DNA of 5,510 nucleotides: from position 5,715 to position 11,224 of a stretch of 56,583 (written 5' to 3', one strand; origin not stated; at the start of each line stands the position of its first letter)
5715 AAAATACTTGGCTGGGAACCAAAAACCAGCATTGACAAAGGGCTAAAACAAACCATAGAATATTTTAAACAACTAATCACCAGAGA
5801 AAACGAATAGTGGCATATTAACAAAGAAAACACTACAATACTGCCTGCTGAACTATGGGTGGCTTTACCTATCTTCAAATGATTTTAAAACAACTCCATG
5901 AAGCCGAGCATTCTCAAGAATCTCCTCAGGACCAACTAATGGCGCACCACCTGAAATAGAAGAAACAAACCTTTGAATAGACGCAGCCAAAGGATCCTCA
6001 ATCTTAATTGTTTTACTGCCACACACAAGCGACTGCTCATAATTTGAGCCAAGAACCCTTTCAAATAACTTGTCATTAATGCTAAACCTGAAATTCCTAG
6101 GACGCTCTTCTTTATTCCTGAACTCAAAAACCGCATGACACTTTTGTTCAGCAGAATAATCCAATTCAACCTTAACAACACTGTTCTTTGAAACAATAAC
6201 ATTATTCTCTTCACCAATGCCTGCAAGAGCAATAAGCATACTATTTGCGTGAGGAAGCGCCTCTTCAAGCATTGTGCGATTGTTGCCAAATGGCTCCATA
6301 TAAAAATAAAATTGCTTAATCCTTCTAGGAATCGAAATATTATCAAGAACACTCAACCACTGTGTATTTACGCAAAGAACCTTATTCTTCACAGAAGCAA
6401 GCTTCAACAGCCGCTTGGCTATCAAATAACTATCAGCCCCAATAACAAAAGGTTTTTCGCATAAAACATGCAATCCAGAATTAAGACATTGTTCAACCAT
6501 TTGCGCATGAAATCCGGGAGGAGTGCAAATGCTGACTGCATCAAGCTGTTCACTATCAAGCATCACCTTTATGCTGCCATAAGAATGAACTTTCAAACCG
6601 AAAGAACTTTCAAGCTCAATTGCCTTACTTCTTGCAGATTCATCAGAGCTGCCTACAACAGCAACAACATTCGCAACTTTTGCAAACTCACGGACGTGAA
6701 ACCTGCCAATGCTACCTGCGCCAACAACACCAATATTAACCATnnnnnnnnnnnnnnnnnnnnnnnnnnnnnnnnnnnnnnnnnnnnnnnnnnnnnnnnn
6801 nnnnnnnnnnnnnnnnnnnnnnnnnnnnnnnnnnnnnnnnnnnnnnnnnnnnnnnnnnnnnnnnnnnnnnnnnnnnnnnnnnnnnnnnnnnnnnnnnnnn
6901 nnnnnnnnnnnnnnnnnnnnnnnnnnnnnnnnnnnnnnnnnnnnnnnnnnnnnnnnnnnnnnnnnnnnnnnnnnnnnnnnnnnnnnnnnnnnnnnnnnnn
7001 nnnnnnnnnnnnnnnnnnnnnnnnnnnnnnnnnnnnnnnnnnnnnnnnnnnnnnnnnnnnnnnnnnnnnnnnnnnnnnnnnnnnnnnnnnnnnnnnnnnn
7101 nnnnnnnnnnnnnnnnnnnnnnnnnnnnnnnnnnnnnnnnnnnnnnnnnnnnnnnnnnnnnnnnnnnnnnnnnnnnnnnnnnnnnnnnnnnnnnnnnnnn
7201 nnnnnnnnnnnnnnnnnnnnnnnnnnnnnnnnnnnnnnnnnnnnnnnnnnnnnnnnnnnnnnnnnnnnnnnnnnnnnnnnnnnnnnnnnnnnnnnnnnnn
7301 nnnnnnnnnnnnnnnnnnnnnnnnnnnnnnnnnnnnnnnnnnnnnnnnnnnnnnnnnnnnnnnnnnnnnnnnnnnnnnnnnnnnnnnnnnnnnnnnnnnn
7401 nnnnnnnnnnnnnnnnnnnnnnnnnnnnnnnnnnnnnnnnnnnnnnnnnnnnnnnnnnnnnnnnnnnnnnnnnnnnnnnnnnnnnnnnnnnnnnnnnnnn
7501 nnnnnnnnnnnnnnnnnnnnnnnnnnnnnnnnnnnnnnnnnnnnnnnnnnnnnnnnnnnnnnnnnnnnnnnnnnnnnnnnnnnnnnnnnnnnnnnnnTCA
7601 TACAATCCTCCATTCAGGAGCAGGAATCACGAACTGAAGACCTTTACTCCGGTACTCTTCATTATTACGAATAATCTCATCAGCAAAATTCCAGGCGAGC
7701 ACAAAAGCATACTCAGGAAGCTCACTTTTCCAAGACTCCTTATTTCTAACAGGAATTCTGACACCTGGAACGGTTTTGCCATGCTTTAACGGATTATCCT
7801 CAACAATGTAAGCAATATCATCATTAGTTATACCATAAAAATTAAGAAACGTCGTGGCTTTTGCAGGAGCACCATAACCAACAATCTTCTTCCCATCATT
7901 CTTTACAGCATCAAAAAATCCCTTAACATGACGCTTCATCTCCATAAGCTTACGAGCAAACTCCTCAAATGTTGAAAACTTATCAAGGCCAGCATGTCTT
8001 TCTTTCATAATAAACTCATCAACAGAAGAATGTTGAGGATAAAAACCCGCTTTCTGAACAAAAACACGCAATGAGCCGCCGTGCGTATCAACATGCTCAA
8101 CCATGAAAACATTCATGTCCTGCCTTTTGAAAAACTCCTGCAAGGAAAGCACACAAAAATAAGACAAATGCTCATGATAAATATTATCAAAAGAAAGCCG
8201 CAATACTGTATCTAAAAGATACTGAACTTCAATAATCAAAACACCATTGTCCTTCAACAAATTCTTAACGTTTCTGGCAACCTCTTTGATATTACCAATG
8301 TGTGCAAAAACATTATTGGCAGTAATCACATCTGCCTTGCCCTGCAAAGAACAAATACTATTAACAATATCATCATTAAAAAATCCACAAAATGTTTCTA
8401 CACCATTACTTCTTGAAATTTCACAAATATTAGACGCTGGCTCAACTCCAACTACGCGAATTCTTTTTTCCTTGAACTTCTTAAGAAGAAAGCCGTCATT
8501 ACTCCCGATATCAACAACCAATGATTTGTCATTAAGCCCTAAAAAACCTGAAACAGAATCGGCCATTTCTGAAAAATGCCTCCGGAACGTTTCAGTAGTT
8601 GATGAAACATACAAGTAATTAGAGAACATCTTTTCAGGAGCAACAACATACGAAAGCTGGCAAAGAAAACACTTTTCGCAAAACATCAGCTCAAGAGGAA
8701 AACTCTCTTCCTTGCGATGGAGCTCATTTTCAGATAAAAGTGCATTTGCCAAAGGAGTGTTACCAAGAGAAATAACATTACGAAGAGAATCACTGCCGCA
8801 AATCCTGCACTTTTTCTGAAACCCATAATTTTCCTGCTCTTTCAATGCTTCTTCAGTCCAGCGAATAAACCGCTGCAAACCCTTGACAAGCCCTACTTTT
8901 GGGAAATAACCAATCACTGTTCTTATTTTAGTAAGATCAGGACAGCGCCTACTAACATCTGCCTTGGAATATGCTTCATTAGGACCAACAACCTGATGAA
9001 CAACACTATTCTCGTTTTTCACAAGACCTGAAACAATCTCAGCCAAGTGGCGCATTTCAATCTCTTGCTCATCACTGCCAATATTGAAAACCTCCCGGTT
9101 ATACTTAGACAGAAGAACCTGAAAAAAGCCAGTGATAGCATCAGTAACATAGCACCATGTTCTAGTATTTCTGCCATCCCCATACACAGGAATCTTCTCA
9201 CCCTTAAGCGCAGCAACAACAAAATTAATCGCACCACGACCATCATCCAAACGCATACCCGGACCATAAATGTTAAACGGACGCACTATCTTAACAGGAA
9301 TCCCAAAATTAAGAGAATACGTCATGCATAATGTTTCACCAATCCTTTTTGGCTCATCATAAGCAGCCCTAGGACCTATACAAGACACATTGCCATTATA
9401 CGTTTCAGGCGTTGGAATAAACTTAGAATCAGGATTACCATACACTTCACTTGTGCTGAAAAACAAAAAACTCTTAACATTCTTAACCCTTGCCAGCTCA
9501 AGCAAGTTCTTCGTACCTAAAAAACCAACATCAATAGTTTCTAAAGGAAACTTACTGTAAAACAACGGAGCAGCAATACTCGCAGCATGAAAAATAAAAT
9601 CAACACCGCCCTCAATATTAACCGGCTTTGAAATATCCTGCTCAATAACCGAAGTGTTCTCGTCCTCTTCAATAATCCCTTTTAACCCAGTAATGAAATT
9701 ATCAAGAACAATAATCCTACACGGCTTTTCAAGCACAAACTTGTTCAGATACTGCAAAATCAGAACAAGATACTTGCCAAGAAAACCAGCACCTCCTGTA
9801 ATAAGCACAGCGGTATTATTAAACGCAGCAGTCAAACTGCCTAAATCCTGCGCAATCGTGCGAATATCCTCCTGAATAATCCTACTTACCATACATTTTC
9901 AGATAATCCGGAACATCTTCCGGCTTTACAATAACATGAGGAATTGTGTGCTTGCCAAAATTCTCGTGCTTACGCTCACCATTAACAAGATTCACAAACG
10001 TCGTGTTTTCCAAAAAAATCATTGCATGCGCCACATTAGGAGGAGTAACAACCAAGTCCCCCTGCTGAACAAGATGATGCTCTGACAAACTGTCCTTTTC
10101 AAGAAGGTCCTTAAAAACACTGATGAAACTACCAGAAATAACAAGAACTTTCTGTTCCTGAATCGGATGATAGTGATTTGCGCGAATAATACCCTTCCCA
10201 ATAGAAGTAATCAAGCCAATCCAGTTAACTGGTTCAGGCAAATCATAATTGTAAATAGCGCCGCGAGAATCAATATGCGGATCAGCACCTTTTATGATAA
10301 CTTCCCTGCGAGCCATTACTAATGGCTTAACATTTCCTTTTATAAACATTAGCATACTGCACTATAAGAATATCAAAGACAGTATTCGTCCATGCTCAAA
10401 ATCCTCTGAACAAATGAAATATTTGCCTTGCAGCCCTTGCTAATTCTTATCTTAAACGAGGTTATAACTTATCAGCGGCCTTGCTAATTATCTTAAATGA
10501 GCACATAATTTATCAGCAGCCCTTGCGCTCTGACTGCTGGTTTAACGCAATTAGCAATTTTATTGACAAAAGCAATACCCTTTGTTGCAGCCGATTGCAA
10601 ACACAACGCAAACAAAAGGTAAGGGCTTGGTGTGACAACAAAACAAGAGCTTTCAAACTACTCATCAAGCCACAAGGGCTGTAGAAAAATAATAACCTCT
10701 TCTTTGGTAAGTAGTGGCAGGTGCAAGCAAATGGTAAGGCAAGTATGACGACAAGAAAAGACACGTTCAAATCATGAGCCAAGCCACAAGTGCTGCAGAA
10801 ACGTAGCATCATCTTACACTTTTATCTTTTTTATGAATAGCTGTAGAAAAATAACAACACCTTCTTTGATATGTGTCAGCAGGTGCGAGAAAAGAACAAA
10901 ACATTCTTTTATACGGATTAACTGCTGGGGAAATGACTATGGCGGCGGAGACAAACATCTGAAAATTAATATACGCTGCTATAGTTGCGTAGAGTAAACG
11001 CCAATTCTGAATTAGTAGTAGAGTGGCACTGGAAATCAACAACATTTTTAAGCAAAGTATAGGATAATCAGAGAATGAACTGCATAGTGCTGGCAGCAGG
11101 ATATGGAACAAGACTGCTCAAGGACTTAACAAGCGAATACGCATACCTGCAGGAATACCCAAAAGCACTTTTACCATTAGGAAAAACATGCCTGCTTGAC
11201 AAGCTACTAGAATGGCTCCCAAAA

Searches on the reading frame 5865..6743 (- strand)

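Call 42: search_protein_families(library=pfam, proteins=[window:5865-6743:-], max_evalue=0.0001)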
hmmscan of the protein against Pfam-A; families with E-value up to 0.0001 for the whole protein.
window:5865-6743:- (292 aa): 2 families
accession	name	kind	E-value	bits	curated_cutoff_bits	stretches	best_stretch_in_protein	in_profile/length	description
PF01408.29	GFO_IDH_MocA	-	3e-23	83.2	24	1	2-126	1-119/120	Oxidoreductase family, NAD-binding Rossmann fold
PF03435.24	Sacchrp_dh_NADP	-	7e-05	23.6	25.1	0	4-99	1-98/129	Saccharopine dehydrogenase NADP binding domain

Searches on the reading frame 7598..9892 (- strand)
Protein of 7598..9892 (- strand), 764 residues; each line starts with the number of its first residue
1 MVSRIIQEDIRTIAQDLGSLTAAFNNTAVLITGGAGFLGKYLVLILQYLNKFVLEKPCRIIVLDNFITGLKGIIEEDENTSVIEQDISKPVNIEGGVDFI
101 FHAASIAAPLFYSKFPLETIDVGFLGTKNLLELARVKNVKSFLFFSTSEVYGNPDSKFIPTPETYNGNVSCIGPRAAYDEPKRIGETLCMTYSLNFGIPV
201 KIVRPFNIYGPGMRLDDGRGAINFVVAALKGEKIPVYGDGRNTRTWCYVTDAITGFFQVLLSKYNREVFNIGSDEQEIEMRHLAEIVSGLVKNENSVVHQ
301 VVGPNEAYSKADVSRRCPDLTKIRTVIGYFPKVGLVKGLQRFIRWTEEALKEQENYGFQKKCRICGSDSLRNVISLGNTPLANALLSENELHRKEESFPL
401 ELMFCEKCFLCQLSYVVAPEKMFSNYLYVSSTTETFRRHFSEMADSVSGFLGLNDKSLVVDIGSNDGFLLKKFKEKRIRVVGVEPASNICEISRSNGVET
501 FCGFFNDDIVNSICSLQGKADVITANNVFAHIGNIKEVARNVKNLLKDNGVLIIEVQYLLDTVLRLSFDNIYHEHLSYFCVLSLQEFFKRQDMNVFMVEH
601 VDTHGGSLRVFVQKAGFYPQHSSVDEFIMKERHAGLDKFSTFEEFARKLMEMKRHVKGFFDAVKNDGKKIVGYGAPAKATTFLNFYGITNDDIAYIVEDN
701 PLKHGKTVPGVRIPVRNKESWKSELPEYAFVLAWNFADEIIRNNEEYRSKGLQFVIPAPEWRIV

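Call 20: search_protein_families(library=pfam, proteins=[window:7598-9892:-], max_evalue=0.00001)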
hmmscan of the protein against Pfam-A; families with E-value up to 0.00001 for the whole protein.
window:7598-9892:- (764 aa): 10 families
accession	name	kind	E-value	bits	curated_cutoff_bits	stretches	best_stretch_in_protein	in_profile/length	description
PF08484.17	Methyltransf_14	-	3e-50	170.6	23.5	1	603-759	2-160/160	C-methyltransferase C-terminal domain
PF01370.27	Epimerase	-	4.1e-41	141.4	20.9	1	29-272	1-240/240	NAD dependent epimerase/dehydratase family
PF16363.11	GDP_Man_Dehyd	-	2.1e-30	106.7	27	1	30-340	1-330/332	GDP-mannose 4,6 dehydratase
PF08421.16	Methyltransf_13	-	1.9e-22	79.6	31.3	1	362-423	1-62/62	Putative zinc binding domain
PF13489.12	Methyltransf_23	-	1.9e-16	60.7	27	1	440-594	6-160/164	Methyltransferase domain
PF01073.25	3Beta_HSD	-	1.1e-13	51.3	22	1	30-250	1-219/280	3-beta hydroxysteroid dehydrogenase/isomerase family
PF08242.18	Methyltransf_12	-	1.9e-11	45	30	1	460-552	1-98/98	Methyltransferase domain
PF07993.18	NAD_binding_4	-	8.2e-10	38.7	20.1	1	96-222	88-216/258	Male sterility protein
PF08241.18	Methyltransf_11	-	2e-07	32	21.2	1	460-554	1-95/95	Methyltransferase domain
PF13847.12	Methyltransf_31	-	6.1e-06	26.4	27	0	457-558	5-113/145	Methyltransferase domain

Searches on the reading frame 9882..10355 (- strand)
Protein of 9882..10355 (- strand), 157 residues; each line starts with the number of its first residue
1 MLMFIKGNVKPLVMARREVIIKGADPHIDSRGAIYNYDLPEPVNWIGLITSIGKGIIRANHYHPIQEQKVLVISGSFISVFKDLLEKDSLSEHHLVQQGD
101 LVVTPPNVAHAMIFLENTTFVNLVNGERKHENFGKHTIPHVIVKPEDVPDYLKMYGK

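Call 12: search_protein_families(library=pfam, proteins=[window:9882-10355:-], max_evalue=0.001)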
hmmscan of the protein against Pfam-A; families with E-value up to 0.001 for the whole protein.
window:9882-10355:- (157 aa): 3 families
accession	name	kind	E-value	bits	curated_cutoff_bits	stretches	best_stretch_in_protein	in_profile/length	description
PF14667.12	Polysacc_synt_C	-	2.7e-05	24.7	28.7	1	51-122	24-95/111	Polysaccharide biosynthesis C-terminal domain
PF07883.17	Cupin_2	-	8.3e-05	22.7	27.2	1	59-118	12-62/70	Cupin domain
PF00190.28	Cupin_1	-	0.00035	20.6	22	1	54-115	42-102/151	Cupin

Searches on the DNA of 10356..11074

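Call 48: search_rna_families(source=window, start=10356, end=11074, threshold=evalue, max_evalue=10)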
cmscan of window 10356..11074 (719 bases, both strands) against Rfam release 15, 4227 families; matches with E-value up to 10: 2.
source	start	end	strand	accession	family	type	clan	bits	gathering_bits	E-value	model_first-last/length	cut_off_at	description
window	10414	10554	-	RF01808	MicX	Gene; sRNA;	-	16.8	75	0.36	1-194/194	no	MicX Vibrio cholerae sRNA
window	10647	10673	-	RF01134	sR30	Gene; snRNA; snoRNA; CD-box;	-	11.5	38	3.4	1-57/57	no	Small nucleolar RNA sR30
